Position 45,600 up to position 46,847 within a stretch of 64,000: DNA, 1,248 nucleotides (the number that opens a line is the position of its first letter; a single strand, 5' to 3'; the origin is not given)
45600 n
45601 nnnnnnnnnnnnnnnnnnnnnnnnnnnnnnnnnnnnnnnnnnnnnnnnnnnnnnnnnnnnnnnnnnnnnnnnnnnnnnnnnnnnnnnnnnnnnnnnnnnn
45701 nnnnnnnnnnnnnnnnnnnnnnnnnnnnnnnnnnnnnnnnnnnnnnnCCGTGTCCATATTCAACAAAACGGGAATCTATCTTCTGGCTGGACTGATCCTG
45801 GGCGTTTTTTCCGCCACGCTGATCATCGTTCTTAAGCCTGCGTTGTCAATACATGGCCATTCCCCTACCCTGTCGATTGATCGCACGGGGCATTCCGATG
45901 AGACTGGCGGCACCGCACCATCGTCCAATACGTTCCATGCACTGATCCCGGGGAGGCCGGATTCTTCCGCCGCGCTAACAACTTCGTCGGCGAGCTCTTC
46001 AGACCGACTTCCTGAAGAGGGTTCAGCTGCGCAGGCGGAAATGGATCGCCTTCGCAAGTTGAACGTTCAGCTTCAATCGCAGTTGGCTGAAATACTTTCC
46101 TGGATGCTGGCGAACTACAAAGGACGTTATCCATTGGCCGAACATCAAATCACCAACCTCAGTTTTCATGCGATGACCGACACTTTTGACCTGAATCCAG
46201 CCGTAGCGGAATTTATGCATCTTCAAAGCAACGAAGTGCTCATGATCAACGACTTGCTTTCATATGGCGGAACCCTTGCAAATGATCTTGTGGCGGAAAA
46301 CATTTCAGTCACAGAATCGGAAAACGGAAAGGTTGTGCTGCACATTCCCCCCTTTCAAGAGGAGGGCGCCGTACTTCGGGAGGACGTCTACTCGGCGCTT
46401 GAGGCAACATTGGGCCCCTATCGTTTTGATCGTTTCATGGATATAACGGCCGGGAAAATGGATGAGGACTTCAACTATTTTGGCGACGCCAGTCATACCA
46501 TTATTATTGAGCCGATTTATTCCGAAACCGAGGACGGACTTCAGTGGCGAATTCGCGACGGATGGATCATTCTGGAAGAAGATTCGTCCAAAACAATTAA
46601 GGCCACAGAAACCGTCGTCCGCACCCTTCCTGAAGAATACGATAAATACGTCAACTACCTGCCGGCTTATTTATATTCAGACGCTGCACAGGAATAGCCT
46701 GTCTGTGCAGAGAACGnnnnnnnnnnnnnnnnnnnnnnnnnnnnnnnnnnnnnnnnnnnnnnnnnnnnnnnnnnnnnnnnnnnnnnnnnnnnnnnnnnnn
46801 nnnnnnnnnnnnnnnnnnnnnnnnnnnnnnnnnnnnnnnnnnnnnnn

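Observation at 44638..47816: RdgC-like protein coupled to a membrane-anchored protein, next to a zinc-ribbon membrane protein and a CheY-like regulator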

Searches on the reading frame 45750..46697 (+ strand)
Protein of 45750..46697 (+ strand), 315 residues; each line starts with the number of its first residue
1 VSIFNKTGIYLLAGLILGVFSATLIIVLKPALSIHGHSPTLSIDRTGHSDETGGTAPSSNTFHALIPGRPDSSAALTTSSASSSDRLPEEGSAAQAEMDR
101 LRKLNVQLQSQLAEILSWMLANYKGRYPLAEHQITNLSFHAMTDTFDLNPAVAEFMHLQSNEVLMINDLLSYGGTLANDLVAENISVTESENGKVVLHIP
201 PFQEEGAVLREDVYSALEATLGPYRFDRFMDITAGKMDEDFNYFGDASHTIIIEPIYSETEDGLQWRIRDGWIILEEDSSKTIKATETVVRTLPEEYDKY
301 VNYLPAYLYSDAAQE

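Call 3: search_protein_families(library=pfam, proteins=[window:45750-46697:+], max_evalue=1)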
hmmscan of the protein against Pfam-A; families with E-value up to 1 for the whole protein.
window:45750-46697:+ (315 aa): 1 family
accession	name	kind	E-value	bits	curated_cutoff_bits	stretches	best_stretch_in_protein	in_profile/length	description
PF25587.1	Rv2743c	-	0.047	13.8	27.7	1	81-114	92-125/237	Rv2743c family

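Call 4: search_protein_families(library=ncbifam, proteins=[window:45750-46697:+], max_evalue=1)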
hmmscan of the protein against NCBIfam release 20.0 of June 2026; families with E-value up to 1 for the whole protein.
window:45750-46697:+ (315 aa): 1 family
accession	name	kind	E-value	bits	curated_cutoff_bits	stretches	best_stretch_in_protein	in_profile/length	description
NF047839.1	PspM_Rv2743c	equivalog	0.11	12.5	80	1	81-115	77-111/220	phage shock envelope stress response protein PspM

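Call 17: find_homologous_proteins(query=window:45750-46697:+)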
Query window:45750-46697:+ (315 aa): 7 proteins with E <= 0.001 among 2862 candidates.
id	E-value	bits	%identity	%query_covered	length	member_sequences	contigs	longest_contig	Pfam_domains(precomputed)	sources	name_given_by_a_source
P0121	1.5e-153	528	79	100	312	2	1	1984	-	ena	-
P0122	6.0e-140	484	100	69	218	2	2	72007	-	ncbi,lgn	-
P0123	6.0e-124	431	66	97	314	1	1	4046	-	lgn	-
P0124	3.2e-113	396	60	98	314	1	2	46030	-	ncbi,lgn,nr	ncbi:MAG: hypothetical protein PHP44_02685 [Kiritimatiellae bacterium]|nr:hypothetical protein [Kiri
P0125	2.4e-111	390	72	73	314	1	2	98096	-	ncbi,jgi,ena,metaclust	metaclust:\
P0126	2.0e-106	374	72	69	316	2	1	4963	-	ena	-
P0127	3.3e-78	281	54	77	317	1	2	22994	-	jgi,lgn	jgi:hypothetical protein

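Call 23: find_encoding_contigs(protein=P0127, flank=10000, max_places=3)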
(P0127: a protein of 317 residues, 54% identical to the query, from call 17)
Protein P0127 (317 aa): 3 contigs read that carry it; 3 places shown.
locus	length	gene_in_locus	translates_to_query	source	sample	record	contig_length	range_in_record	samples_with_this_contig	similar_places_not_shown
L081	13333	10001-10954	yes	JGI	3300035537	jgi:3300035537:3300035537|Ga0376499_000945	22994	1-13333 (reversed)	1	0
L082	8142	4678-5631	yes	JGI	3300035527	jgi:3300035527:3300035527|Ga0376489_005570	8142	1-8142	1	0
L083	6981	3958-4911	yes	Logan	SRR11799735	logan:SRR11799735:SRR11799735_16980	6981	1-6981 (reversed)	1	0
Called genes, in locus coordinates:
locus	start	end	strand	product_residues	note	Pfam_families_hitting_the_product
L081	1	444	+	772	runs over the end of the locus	PF01315:Ald_Xan_dh_C, PF02738:MoCoBD_1, PF20256:MoCoBD_2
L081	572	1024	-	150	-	PF00137:ATP-synt_C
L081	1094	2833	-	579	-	PF01496:V_ATPase_I (faint)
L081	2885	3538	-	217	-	PF01813:ATP-synt_D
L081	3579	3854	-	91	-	PF10387:DUF2442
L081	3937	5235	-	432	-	PF02874:ATP-synt_ab_N (faint), PF00006:ATP-synt_ab, PF22919:ATP-synt_VA_C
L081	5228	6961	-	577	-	PF02874:ATP-synt_ab_N, PF16886:ATP-synt_ab_Xtn, PF00006:ATP-synt_ab, PF22919:ATP-synt_VA_C (weak)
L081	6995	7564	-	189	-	PF10962:DUF2764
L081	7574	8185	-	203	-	-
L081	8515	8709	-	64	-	-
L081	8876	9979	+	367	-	PF04381:RdgC (weak)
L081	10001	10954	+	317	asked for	-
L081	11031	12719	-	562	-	PF00501:AMP-binding, PF13193:AMP-binding_C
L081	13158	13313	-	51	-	-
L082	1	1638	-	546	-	?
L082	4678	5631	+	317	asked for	-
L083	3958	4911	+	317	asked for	-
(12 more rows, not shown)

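Call 26: predict_structure(alignment_id=A2)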
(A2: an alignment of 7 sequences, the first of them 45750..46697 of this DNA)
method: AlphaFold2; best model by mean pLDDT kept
length: 315 residues; sequences in the alignment: 7
mean_pLDDT: 56.1   pTM: 0.40
mean pLDDT of the five models: 56.1, 55.6, 39.7, 38.3, 34.9
residues with pLDDT >= 90: 0; 70-90: 71; 50-70: 131; < 50: 113
segments of 3 or more residues with pLDDT < 50: 1-4, 28-88, 111-144, 276-281, 312-315
pLDDT, mean of each block of 10 residues (from residue 1): 53 66 53 35 29 30 31 27 39 68 60 44 39 32 50 63 65 63 76 80 64 65 68 55 57 79 77 52 66 77 78 49
secondary structure, 60 per line:
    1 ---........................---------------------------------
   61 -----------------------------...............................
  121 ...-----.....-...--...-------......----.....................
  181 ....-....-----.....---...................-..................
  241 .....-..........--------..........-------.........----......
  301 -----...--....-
elements in order: H4-27 H90-123 H129-133 H150-155 H160-184 E186-189 E195-199 H203-221 H223-245 E247-256 E265-274 E282-290 H295-300 H311-314

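Call 27: search_protein_families(library=ncbifam, proteins=[L081:8876-9979:+, L081:10001-10954:+], max_evalue=0.01)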
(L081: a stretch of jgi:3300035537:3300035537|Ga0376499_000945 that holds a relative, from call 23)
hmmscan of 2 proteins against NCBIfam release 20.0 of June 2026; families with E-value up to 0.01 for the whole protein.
L081:8876-9979:+ (367 aa): 3 families
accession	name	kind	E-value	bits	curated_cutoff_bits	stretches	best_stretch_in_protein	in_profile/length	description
NF001464.0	PRK00321.1-5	subfamily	2.2e-05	23.8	227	1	40-165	38-159/307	recombination-associated protein RdgC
NF001462.0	PRK00321.1-3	equivalog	0.00062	19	330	1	70-194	66-186/304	recombination-associated protein RdgC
NF001463.0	PRK00321.1-4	subfamily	0.0054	16.1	324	1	38-139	36-132/311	recombination-associated protein RdgC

L081:10001-10954:+ (317 aa): 0 families

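Call 32: search_protein_representatives(alignment_id=A2)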
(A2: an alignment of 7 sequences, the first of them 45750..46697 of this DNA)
Query: 7 sequences, 316 profile positions. Proteins with E-value up to 0.001 (for the whole library): 229; up to 1e-10: 111; up to 1e-30: 73. The best 150 are listed.
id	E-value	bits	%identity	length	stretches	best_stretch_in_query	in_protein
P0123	5.9e-168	574.5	-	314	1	1-315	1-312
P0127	2.4e-140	483.8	-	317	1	2-313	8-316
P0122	2.1e-138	477.4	-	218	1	99-315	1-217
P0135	1.3e-95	336.9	-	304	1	49-311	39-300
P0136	6.0e-86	305.1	-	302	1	2-300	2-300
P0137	4.2e-75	269.4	-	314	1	14-309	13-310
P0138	9.5e-74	265.0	-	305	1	12-307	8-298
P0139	1.5e-67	244.6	-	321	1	6-310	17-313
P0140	2.5e-66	240.6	-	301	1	90-314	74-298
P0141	6.3e-65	236.0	-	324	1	5-307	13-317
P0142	8.6e-65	235.6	-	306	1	57-311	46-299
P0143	3.2e-63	230.4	-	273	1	72-310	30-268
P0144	1.4e-61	225.0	-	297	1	84-308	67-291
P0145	1.9e-61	224.5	-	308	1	62-312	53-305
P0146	9.7e-60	218.9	-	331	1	79-307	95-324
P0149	1.1e-58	215.5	-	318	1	2-309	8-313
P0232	1.3e-13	67.4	-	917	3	145-238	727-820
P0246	9.9e-10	54.7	-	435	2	149-251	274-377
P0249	6.9e-09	51.9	-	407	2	131-260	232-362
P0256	6.2e-08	48.8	-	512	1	85-254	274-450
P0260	1.6e-07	47.4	-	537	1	146-254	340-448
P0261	1.7e-07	47.3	-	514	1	149-270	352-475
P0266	3.9e-07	46.1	-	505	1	138-300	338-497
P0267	4.2e-07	46.0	-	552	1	74-271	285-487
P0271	6.7e-07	45.4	-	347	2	148-272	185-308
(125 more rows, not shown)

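Call 37: find_encoding_contigs(protein=P0135, flank=6000, max_places=2)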
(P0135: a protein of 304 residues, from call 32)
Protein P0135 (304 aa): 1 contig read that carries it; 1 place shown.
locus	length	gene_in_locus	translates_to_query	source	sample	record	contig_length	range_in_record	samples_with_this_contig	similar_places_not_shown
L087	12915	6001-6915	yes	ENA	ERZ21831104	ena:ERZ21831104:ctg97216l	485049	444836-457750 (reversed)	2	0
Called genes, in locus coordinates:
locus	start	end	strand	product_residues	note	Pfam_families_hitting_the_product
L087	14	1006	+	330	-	-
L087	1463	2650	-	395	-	PF00005:ABC_tran, PF14524:Wzt_C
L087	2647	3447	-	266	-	PF01061:ABC2_membrane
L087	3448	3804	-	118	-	PF22421:SYY_C-terminal, PF01479:S4 (weak)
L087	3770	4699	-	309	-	PF00579:tRNA-synt_1b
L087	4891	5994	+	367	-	-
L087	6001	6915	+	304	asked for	-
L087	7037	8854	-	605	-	PF02028:BCCT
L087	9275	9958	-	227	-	PF07963:N_methyl (weak)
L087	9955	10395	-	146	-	PF07963:N_methyl (weak)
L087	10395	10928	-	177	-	PF07963:N_methyl (weak)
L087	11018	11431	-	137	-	PF07963:N_methyl (weak), PF08334:T2SSG, PF22434:PilW_C (weak)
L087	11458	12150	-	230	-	PF13518:HTH_28 (weak)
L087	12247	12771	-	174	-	PF04306:DUF456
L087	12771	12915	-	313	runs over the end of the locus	PF08308:PEGA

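Call 38: find_encoding_contigs(protein=P0138, flank=6000, max_places=2)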
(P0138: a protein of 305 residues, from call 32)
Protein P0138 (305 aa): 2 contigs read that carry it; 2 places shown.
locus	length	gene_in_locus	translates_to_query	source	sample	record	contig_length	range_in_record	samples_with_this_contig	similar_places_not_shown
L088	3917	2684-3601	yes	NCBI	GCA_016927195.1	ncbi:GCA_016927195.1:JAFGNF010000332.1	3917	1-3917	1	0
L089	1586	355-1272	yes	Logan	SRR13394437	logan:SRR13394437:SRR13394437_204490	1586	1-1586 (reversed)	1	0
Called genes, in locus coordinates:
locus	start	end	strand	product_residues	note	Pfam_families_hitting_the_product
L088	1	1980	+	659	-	?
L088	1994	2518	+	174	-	-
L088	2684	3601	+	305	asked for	-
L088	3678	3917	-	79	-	PF00795:CN_hydrolase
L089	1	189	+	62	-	?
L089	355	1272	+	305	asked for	-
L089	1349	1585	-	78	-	?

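Call 43: find_related_loci(query=A4, collection=metagenome_contigs, flank=6000)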
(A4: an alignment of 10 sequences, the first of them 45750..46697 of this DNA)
Query A4 (315 aa) in metagenome_contigs; peptide patterns used: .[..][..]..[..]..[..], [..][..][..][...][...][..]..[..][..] (x = any residue, [..] = any of these).
289 stretches matched a pattern; 5 encode a relative of the query (tblastn E <= 1e-3); 5 distinct loci.
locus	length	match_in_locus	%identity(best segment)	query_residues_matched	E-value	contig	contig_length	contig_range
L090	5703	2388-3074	72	81-309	5e-114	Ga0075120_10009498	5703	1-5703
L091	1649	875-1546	40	95-314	8e-60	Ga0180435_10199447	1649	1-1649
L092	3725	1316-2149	33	11-308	4e-51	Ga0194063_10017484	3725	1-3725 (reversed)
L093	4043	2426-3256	35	11-308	7e-50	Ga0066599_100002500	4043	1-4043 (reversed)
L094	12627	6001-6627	41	105-313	6e-48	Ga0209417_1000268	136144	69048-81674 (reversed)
